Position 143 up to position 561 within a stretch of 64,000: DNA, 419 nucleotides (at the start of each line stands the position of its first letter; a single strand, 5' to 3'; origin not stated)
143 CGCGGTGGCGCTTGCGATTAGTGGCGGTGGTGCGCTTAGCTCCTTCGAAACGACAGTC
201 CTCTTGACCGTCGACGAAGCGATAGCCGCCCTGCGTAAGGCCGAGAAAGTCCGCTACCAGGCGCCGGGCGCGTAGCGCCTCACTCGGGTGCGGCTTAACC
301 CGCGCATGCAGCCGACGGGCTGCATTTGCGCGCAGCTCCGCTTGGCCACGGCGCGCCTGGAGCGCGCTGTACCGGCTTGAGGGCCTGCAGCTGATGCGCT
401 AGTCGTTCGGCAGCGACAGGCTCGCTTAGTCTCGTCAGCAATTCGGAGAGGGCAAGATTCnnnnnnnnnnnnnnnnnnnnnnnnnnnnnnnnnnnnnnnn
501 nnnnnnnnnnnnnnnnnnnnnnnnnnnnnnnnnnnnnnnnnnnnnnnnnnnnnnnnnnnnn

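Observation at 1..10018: Chromosomal integron gene-cassette array with no integrase in view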

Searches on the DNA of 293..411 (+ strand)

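Call 24: build_rna_model(alignment_id=A2, structure=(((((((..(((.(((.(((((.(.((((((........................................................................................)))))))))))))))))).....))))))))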
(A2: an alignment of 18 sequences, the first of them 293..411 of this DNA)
Model R1 built from alignment A2 (18 sequences, 149 columns); structure: as given.
model positions 138; base pairs 25; branch points 0; effective number of sequences 2.54; information 0.59 bits per position. Calibrated on 0.2 Mb of random sequence (short: E-values are rough).
structure used (alignment columns):
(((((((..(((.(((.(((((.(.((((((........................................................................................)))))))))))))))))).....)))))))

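Call 25: search_with_rna_model(model_id=R1, source=window, filters=off, max_evalue=10)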
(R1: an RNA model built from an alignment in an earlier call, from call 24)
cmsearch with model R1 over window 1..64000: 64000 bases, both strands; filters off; matches with E-value up to 10: 80.
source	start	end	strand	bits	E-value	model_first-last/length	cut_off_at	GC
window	868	1008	+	98.8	9.5e-26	1-138/138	no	0.67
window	293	411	+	86.7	2.4e-22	1-138/138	no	0.7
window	1420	1564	+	80.3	1.6e-20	1-138/138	no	0.73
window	5257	5356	+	41.9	1.1e-09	1-138/138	no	0.7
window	4536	4682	+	32.4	5.2e-07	1-138/138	no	0.68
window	4130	4237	+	21.9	0.00048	1-138/138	no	0.6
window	4498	4531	+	19.5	0.0023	1-138/138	no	0.59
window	9946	10018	+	15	0.044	1-138/138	no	0.66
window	62136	62245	+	14.8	0.049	1-138/138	no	0.73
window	14927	14991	-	13.1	0.15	1-138/138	no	0.78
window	13153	13212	+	12.7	0.2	1-138/138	no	0.77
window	56362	56406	+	11.9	0.32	1-138/138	no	0.8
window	38862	38901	-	11.7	0.36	1-138/138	no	0.7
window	17207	17248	+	11.2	0.52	20-117/138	no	0.71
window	46281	46432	+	11.1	0.55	1-138/138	no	0.67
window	7350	7490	+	10.7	0.73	1-138/138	no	0.63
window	5934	6064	+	9.7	1.3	1-138/138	no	0.72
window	4498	4531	-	9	2.1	1-138/138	no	0.59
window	5212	5246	-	7.5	5.8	1-138/138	no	0.74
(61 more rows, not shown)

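Call 27: search_with_rna_model(model_id=R1, sources=[L021, L022, L023, L024, L025, L026, L027, L028, L029, L030, L031, L032, L033, L034, L035, L036, L037, L038, L039, L040, L041, L042], max_evalue=0.01)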
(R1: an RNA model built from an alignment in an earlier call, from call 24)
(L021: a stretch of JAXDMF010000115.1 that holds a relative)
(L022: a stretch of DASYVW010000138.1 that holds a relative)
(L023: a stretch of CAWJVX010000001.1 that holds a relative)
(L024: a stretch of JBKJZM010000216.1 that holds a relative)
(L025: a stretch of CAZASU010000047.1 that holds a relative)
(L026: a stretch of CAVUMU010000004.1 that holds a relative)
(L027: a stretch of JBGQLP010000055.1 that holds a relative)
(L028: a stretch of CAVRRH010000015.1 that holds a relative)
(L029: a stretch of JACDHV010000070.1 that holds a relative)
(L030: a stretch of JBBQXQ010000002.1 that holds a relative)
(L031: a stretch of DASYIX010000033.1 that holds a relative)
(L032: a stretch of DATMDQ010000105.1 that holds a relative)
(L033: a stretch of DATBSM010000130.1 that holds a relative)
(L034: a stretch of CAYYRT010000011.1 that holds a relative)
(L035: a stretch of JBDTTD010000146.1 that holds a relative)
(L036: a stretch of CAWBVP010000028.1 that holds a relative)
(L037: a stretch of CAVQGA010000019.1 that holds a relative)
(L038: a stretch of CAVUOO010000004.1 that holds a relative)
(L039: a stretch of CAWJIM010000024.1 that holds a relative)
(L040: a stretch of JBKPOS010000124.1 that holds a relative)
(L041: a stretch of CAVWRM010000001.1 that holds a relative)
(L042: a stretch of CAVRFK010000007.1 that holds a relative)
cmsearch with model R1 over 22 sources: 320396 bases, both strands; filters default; matches with E-value up to 0.01: 35.
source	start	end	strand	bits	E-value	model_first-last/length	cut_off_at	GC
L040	4199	4334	+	139.7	1.4e-36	1-138/138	no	0.65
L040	8023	8160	+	138.6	2.7e-36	1-138/138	no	0.64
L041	704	840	+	136.9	8.5e-36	1-138/138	no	0.64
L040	8568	8705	+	133.5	7.3e-35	1-138/138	no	0.64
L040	3663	3800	+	133.5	7.4e-35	1-138/138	no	0.67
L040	5850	5985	+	127.9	2.9e-33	1-138/138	no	0.65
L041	1419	1555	+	125.1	1.7e-32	1-138/138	no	0.61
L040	1575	1714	+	122.8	8e-32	1-138/138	no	0.71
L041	8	143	+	122.1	1.3e-31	1-138/138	no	0.57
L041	2762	2897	+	118.7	1.2e-30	1-138/138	no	0.64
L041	2129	2268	+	117.6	2.4e-30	1-138/138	no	0.71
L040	967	1069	+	107.2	2e-27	1-138/138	no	0.64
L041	3568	3704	+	103.2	2.7e-26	1-138/138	no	0.68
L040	2505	2604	+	96.1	2.8e-24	1-138/138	no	0.63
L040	3158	3260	+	96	2.9e-24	1-138/138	no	0.64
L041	8268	8402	+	88.8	3.2e-22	1-138/138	no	0.64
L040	5258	5361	+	88.2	4.7e-22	1-138/138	no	0.62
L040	445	548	+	87.2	8.8e-22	1-138/138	no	0.61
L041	6131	6260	+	79.2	1.6e-19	1-138/138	no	0.62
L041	5621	5760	+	73.8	5.3e-18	1-138/138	no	0.7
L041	11127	11264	+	63.3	4.9e-15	1-138/138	no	0.67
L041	9819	9954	+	60.9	2.5e-14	1-138/138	no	0.74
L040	7433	7526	+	56.6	4e-13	1-138/138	no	0.61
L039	10408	10509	+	50.2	2.5e-11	1-138/138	no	0.63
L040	7066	7169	+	49.5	4e-11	1-138/138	no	0.58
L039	12549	12648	+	48.7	6.6e-11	1-138/138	no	0.61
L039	7834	7934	+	47.2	1.7e-10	1-138/138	no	0.58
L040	4199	4334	-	32.3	2.8e-06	1-138/138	no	0.65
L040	8023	8160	-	30.4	9.6e-06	1-138/138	no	0.64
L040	967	1069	-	29.5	1.7e-05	1-138/138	no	0.64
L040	3663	3800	-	27.2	7.6e-05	1-138/138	no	0.67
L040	445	548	-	23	0.0012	1-138/138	no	0.61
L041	704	840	-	22.9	0.0013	1-138/138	no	0.64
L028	8018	8114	+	22.5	0.0016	13-123/138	no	0.72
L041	5444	5611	+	20.7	0.0055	1-138/138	no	0.6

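Call 41: search_with_rna_model(model_id=R1, sources=[L143, L154, L070, L093], max_evalue=0.1, filters=off)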
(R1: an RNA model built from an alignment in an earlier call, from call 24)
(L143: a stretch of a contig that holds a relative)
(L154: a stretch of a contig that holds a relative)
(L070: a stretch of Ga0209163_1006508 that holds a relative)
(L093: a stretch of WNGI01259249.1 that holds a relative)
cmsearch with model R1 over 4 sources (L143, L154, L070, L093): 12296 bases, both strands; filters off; matches with E-value up to 0.1: 9.
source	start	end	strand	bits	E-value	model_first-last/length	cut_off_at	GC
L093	1033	1160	+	88.3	1.7e-23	1-138/138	no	0.66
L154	193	297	-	74.1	1.7e-19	1-138/138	no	0.67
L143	10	138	-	71.5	9.5e-19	1-138/138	no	0.71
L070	4914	4975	+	44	5.3e-11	1-138/138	no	0.63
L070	3189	3246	+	31.5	1.9e-07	1-138/138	no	0.64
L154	193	297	+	24.5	1.7e-05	1-138/138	no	0.67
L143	10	138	+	19.5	0.00044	1-138/138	no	0.71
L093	1033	1160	-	18.9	0.00066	1-138/138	no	0.66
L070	4914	4975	-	14.5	0.012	1-138/138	no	0.63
